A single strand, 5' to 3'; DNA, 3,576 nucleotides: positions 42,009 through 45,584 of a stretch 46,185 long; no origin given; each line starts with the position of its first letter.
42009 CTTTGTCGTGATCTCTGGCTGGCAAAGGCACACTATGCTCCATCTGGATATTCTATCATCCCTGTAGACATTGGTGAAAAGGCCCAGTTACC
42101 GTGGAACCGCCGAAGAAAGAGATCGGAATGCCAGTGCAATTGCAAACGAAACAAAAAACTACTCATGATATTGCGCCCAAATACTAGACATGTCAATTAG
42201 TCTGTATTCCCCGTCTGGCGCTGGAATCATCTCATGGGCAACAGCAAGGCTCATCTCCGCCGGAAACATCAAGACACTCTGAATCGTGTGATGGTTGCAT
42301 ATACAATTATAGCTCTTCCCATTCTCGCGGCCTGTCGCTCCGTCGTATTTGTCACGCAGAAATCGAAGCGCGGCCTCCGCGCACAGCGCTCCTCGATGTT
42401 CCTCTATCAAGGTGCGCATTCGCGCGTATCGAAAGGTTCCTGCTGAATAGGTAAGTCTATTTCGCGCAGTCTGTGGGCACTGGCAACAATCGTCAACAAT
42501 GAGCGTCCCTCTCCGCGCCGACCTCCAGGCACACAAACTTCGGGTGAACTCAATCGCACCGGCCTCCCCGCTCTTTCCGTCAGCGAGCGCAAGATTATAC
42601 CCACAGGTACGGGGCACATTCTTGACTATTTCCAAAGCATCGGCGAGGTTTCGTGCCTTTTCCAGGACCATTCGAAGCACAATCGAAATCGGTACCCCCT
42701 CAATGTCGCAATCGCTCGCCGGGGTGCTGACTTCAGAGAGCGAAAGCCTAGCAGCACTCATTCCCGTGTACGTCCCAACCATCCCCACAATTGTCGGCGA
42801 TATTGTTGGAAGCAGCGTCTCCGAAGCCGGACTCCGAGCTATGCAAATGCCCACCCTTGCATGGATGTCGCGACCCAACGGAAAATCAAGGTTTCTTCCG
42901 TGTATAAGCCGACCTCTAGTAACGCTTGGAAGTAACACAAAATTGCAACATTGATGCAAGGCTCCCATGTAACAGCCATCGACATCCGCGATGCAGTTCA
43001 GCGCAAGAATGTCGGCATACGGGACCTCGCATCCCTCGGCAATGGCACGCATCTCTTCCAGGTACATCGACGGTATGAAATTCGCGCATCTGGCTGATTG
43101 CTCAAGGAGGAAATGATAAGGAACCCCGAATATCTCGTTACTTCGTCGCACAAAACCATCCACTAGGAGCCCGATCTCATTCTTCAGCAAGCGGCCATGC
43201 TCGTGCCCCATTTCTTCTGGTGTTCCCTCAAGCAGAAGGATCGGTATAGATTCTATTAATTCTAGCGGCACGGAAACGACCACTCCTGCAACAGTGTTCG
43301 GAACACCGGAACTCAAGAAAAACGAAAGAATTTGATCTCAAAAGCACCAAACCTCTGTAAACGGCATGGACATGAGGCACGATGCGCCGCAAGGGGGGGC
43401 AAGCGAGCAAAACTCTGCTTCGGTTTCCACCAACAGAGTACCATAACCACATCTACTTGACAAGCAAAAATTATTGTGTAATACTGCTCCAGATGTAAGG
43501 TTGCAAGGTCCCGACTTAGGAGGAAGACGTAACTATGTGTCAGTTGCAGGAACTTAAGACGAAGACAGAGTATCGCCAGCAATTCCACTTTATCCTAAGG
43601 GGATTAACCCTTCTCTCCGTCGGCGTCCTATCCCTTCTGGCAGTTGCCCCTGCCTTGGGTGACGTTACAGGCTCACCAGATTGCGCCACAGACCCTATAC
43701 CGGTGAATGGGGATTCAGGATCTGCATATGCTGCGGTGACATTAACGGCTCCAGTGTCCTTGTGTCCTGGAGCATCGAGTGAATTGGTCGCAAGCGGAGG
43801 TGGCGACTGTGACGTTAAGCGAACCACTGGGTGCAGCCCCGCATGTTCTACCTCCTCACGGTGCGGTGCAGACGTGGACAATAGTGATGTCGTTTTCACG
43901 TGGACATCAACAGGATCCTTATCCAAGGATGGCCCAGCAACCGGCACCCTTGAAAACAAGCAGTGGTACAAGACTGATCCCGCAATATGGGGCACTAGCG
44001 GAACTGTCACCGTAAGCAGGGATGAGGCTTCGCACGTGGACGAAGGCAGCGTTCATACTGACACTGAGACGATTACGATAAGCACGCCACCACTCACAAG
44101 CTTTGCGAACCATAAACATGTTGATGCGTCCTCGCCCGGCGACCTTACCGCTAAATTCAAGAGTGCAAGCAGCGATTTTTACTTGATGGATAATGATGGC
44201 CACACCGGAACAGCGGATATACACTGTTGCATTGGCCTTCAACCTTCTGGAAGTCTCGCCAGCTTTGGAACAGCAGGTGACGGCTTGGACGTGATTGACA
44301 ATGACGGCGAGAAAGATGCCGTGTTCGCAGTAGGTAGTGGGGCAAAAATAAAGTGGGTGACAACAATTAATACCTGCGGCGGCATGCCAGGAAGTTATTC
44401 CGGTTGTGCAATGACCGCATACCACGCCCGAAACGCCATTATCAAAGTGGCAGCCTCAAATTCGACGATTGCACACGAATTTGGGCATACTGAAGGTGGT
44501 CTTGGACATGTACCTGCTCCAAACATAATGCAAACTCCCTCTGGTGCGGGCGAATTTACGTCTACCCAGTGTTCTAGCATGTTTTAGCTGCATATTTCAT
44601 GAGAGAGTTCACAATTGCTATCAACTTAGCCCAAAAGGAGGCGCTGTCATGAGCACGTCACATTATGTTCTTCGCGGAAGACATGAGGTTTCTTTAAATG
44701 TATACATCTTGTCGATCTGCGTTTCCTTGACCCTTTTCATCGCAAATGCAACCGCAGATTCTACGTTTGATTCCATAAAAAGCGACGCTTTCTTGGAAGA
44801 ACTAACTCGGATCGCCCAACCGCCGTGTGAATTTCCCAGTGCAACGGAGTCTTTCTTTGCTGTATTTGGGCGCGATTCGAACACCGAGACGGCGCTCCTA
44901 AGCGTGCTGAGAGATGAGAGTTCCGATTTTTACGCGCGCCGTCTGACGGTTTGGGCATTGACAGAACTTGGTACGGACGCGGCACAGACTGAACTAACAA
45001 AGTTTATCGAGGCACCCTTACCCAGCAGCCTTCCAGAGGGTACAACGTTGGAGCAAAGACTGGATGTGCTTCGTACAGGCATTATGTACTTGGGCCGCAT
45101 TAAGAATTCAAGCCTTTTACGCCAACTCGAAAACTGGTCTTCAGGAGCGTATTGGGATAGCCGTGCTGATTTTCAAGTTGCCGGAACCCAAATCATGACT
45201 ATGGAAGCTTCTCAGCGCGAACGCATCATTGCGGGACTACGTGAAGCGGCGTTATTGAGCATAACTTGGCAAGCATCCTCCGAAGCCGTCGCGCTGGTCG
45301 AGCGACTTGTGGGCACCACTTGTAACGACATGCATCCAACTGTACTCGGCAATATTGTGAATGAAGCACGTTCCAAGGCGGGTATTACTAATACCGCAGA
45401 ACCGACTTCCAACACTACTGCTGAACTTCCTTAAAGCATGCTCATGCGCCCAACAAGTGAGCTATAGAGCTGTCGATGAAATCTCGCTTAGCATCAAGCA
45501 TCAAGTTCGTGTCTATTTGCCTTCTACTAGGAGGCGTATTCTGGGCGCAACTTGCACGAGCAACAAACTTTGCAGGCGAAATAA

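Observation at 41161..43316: RiPP-like cluster with a PqqD RRE but no known maturase: C45 Ntn acyltransferase/peptidase + soluble S24/S26-like peptidase + PqqD + 28-aa peptide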

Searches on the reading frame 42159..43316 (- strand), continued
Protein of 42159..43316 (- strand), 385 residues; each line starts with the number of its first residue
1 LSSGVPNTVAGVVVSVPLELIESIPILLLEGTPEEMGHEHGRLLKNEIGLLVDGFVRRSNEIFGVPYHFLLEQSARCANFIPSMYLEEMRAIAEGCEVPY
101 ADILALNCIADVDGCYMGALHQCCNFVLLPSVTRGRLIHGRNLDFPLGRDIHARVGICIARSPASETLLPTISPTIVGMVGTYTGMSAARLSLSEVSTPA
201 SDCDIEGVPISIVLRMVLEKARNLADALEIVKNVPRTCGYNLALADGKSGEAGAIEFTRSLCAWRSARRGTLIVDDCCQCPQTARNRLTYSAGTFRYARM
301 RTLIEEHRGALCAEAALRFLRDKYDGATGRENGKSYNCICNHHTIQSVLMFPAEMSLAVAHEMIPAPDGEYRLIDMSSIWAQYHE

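Call 79: search_solved_structures(query=A1, max_evalue=0.01, show_alignments=2)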
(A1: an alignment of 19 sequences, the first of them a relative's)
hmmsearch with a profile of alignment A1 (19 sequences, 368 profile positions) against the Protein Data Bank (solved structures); distinct sequences matched with E-value up to 0.01: 12.
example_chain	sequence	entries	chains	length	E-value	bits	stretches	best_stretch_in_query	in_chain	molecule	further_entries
2x1d_A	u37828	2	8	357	1.2e-13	53.8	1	14-298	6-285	ACYL-COENZYME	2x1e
2x1c_A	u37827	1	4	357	1.9e-12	49.8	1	14-298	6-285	ACYL-COENZYME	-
6dxw_A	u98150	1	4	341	2.5e-11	46.1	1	59-220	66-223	N-acylethanolamine-hydrolyzing acid amidase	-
6dxy_B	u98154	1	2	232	4e-10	42.2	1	119-220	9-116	N-acylethanolamine-hydrolyzing acid amidase subunit beta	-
6dxx_B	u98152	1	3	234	1.1e-09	40.8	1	119-220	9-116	N-acylethanolamine-hydrolyzing acid amidase subunit beta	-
6dxz_B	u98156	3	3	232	2.4e-09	39.6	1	119-220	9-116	N-acylethanolamine acid amidase beta-subunit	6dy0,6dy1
6dy2_B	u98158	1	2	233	2.6e-08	36.2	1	119-220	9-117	N-acylethanolamine acid amidase beta-subunit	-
5u84_A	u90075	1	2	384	8.9e-07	31.2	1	63-240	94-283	Acid ceramidase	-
5u81_A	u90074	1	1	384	3.6e-06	29.2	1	68-220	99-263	Acid ceramidase isoform b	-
6dy3_B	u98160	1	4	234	1.9e-05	26.8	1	108-221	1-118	N-acylethanolamine-hydrolyzing acid amidase beta-subunit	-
5u7z_B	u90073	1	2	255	3.5e-05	25.9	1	119-221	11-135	Acid ceramidase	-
6mhm_B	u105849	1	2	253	4.3e-05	25.7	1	119-221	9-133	Acid ceramidase subunit beta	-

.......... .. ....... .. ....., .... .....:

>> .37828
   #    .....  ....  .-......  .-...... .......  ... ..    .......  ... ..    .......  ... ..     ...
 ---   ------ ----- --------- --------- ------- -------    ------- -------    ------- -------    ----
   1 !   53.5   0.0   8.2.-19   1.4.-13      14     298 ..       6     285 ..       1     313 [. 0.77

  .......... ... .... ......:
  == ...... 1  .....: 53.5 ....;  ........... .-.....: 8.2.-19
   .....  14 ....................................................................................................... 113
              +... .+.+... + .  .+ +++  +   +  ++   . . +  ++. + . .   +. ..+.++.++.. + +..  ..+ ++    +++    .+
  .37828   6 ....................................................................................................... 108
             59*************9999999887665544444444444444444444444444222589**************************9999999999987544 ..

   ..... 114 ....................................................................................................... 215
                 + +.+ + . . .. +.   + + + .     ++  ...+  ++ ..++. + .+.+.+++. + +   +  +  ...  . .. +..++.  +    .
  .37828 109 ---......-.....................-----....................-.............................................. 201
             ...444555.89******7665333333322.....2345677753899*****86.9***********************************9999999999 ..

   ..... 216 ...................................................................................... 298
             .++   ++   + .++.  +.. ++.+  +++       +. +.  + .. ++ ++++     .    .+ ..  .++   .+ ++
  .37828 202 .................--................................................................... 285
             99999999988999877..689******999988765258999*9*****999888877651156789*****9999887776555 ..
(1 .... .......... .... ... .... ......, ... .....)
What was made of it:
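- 42159..43316 (-): C45-family Cys-Ntn autoproteolytic amidase/acyltransferase proenzyme. The longest ORF is 385 aa; the likely real start is the GTG at 43271, giving 370 aa. Cys123 aligns with IAT Cys103; NAAA and acid ceramidase also hit (call 79).
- Checked: The invariant Cys123 aligns with the nucleophile Cys103 of P. chrysogenum IAT, 2x1d (call 79).
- The relatives of C45 with solved structures (IAT, NAAA, acid ceramidase) cleave acyl-amides, not peptides (call 79).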

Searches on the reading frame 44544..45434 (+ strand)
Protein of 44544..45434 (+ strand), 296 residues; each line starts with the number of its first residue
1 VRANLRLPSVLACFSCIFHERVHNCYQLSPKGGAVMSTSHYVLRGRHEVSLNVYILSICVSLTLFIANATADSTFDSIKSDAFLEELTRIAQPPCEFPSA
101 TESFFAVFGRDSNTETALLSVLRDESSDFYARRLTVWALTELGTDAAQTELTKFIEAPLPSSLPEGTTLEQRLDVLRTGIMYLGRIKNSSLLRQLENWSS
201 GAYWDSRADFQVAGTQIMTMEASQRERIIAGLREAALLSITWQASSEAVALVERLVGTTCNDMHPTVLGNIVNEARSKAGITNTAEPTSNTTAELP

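Call 3: search_protein_families(library=pfam, proteins=[window:44544-45434:+], max_evalue=0.1)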
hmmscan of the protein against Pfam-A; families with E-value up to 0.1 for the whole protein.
window:44544-45434:+ (296 aa): 2 families
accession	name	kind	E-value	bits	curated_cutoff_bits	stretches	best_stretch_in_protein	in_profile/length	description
PF13646.12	HEAT_2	-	0.0019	18.9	27.7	0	117-156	3-41/88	HEAT repeats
PF19961.5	EAD8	-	0.021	16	27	0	221-284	19-86/96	Effector-associated domain 8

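Call 5: search_protein_families(library=ncbifam, proteins=[window:44544-45434:+], max_evalue=0.1)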
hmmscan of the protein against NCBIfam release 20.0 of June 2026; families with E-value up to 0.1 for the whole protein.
window:44544-45434:+ (296 aa): 0 families

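Call 59: search_protein_families(library=padloc, proteins=[window:44544-45434:+], max_evalue=0.01)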
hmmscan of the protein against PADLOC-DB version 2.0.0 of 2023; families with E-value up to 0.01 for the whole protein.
window:44544-45434:+ (296 aa): 0 families
